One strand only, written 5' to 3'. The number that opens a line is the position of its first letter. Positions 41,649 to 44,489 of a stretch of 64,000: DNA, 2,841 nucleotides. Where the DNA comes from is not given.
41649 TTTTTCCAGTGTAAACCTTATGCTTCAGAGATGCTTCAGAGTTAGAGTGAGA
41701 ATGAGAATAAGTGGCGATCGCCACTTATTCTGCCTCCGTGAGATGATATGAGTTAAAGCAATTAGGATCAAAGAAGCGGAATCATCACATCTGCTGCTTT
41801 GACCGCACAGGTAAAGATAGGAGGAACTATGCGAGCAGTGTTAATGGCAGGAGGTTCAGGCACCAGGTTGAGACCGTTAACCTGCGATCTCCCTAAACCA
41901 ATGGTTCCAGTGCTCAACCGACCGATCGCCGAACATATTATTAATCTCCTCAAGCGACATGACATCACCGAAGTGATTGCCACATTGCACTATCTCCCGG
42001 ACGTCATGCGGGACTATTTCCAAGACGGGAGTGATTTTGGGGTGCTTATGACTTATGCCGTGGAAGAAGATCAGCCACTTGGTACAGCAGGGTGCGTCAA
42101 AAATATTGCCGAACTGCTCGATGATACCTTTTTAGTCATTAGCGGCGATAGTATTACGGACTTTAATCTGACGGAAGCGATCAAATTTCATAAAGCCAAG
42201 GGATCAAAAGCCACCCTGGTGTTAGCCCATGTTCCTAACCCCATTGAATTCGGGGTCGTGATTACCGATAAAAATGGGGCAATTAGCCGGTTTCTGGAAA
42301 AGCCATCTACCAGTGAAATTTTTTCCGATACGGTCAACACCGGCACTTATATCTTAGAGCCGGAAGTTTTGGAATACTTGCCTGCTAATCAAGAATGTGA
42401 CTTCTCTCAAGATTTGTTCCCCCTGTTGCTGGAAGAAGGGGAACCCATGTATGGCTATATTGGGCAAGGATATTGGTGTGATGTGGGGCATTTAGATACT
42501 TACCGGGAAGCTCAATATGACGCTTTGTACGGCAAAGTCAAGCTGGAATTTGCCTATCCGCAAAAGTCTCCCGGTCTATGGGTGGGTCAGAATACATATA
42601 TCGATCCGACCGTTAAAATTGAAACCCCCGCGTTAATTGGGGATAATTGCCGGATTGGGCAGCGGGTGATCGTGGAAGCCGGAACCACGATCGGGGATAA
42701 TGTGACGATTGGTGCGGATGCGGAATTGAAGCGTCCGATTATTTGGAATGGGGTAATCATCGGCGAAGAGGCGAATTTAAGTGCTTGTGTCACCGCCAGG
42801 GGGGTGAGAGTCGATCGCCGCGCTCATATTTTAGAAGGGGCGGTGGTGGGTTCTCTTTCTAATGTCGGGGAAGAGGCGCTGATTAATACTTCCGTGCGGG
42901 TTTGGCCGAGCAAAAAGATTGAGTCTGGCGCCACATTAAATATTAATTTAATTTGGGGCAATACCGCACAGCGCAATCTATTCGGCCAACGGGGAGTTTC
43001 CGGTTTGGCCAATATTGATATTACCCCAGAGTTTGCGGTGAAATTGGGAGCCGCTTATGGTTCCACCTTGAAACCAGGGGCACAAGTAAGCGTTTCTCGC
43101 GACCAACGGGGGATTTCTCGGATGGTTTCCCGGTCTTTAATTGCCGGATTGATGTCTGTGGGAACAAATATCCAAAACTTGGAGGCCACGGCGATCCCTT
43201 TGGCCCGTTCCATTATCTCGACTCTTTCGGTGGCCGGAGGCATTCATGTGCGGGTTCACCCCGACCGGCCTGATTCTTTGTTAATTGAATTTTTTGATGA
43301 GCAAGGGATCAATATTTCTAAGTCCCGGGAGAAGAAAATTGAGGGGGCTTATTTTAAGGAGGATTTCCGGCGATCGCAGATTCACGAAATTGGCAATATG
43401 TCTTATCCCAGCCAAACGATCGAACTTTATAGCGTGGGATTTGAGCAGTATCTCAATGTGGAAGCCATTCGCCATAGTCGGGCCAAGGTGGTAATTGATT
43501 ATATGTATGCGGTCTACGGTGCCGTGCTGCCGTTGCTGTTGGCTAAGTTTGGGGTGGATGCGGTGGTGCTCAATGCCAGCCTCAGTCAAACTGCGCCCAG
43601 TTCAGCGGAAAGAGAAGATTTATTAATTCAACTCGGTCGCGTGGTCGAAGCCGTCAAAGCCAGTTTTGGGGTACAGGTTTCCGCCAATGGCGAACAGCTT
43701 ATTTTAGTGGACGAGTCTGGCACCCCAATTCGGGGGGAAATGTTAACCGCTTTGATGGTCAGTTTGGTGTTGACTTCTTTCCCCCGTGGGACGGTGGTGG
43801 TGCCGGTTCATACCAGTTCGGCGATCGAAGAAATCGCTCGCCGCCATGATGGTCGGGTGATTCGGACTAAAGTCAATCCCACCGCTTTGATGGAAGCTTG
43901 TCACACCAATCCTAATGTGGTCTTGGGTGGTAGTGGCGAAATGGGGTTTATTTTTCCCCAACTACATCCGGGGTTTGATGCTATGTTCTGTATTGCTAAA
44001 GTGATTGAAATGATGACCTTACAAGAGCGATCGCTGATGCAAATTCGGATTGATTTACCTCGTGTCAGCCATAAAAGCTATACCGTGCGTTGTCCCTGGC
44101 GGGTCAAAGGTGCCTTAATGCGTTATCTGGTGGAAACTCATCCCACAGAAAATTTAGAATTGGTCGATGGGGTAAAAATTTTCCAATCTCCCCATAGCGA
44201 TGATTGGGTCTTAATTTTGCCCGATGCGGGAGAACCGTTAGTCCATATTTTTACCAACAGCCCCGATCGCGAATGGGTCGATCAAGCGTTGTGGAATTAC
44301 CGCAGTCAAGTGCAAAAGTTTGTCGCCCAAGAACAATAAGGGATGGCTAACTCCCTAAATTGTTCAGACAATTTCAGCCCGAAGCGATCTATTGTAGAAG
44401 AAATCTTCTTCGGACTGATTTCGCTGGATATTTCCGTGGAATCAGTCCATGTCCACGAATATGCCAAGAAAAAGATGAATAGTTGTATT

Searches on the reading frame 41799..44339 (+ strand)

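Call 24: search_protein_families(library=pfam, proteins=[window:41799-44339:+])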
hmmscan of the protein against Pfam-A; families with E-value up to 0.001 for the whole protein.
window:41799-44339:+ (846 aa): 9 families
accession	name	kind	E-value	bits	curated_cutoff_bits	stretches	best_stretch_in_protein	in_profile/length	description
PF00483.29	NTP_transferase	-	2e-58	198.3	21.2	1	13-241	2-241/245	Nucleotidyl transferase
PF02878.22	PGM_PMM_I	-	5.8e-26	91.3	22.5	1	393-524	2-137/138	Phosphoglucomutase/phosphomannomutase, alpha/beta/alpha domain I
PF25084.1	LbH_EIF2B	-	3.2e-15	56.5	54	1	263-360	7-103/105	EIF2B subunit epsilon LbH domain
PF00132.30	Hexapep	-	3.3e-14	52.3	27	2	278-311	2-35/36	Bacterial transferase hexapeptide (six repeats)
PF02879.22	PGM_PMM_II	-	4.2e-10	40.5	29.3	1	544-641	3-103/103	Phosphoglucomutase/phosphomannomutase, alpha/beta/alpha domain II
PF02880.22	PGM_PMM_III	-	2.3e-08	34.6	20.7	1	648-750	4-108/115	Phosphoglucomutase/phosphomannomutase, alpha/beta/alpha domain III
PF14602.12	Hexapep_2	-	3.7e-07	30.2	27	1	277-306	1-28/34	Hexapeptide repeat of succinyl-transferase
PF12804.13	NTP_transf_3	-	5e-05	24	27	1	13-117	1-95/160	MobA-like NTP transferase domain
PF24894.1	Hexapep_GlmU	-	0.00051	20.6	23.3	0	298-344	37-83/104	GlmU-like, C-terminal hexapeptide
